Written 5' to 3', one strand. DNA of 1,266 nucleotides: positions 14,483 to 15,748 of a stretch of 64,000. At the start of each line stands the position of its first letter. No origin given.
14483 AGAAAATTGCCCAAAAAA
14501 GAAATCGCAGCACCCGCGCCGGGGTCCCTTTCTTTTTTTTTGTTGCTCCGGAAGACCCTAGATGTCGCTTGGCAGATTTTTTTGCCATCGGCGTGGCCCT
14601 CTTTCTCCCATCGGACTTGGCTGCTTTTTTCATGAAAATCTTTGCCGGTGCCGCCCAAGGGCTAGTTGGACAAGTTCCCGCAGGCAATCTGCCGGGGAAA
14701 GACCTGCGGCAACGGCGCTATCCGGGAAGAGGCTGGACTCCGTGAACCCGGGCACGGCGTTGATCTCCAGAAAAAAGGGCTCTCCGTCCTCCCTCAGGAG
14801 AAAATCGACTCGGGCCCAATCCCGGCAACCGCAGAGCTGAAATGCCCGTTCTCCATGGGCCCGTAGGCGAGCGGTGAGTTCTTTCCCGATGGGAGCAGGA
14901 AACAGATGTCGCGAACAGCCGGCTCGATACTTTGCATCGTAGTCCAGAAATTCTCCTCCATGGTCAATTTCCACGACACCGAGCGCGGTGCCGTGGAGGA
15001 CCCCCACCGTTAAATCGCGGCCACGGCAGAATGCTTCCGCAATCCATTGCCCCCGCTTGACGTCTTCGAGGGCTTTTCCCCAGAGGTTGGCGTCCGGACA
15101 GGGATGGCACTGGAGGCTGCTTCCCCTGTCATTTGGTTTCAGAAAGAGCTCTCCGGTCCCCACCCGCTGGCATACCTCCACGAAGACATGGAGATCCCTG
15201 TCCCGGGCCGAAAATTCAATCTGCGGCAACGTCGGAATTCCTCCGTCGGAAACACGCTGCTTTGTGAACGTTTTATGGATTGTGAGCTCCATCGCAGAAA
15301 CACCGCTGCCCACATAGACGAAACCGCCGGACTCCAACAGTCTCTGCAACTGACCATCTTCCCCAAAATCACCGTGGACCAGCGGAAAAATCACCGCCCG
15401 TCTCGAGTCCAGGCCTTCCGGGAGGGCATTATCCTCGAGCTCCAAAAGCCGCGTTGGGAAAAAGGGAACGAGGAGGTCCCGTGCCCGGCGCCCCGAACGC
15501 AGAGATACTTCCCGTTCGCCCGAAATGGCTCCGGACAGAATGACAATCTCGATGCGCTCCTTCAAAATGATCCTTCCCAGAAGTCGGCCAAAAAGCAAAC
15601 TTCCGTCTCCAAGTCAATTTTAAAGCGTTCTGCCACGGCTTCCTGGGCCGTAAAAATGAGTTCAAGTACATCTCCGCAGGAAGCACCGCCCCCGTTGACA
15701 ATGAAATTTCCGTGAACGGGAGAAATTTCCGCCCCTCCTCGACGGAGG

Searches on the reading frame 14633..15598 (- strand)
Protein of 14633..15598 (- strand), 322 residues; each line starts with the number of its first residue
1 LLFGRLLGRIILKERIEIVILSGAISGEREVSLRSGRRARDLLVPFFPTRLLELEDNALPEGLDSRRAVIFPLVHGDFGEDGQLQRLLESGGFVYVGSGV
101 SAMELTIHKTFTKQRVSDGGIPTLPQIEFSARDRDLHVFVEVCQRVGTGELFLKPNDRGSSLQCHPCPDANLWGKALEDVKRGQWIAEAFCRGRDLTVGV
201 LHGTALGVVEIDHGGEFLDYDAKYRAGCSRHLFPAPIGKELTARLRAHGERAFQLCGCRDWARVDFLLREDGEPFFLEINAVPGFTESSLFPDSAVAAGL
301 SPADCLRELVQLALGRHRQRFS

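Call 78: search_protein_families(library=pfam, proteins=[window:14633-15598:-], max_evalue=0.001)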
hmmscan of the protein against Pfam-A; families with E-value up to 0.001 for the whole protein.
window:14633-15598:- (322 aa): 3 families
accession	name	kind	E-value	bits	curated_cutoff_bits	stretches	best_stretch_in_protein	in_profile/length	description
PF07478.18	Dala_Dala_lig_C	-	2.7e-33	115.6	24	1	118-311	4-204/204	D-ala D-ala ligase C-terminus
PF01820.27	Dala_Dala_lig_N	-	2.9e-12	47.6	34.6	1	67-98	90-121/121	D-ala D-ala ligase N-terminus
PF03133.20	TTL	-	0.00028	20.6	20.1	1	236-288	211-264/292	Tubulin-tyrosine ligase family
